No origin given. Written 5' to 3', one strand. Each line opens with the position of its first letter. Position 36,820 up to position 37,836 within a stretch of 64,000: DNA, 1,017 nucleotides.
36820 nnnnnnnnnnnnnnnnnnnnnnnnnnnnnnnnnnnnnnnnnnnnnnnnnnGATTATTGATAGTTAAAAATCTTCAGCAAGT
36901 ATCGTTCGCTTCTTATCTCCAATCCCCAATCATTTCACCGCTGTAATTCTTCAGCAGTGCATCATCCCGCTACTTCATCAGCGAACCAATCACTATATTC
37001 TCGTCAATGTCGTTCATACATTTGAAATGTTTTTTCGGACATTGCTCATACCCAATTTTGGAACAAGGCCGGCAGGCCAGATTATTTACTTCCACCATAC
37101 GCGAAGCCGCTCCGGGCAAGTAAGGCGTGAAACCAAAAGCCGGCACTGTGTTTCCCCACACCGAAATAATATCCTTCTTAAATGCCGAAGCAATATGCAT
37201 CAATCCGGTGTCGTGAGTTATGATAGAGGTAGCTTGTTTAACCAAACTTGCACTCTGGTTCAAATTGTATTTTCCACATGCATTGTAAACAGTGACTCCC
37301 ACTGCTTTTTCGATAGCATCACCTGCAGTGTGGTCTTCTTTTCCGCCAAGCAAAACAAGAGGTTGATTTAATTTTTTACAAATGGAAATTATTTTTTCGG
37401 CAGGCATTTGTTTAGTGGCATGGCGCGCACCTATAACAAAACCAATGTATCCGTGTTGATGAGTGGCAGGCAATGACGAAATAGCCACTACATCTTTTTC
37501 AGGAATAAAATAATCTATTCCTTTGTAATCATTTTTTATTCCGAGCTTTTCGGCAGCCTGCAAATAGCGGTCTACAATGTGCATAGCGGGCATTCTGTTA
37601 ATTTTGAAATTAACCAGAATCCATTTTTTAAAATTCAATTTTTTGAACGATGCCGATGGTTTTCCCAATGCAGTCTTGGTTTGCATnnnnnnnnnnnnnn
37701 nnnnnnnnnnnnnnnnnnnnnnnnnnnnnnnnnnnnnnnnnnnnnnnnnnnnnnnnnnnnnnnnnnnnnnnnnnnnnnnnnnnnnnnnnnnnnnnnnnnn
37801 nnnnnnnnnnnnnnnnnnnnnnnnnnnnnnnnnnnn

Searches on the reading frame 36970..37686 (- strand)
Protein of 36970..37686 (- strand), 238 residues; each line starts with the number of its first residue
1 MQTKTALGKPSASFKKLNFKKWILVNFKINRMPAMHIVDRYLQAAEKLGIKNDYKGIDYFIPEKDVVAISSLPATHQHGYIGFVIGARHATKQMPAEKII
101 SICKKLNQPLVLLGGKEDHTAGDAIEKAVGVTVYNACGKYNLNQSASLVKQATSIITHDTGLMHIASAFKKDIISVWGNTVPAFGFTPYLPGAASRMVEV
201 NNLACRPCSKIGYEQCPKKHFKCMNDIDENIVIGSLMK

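Call 51: search_protein_families(library=pfam, proteins=[window:36970-37686:-], max_evalue=0.00001)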
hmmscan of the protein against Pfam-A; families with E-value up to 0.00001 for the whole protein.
window:36970-37686:- (238 aa): 1 family
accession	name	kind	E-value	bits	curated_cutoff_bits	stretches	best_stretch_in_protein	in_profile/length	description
PF01075.23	Glyco_transf_9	-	2.7e-22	79.7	22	1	21-211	48-239/247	Glycosyltransferase family 9 (heptosyltransferase)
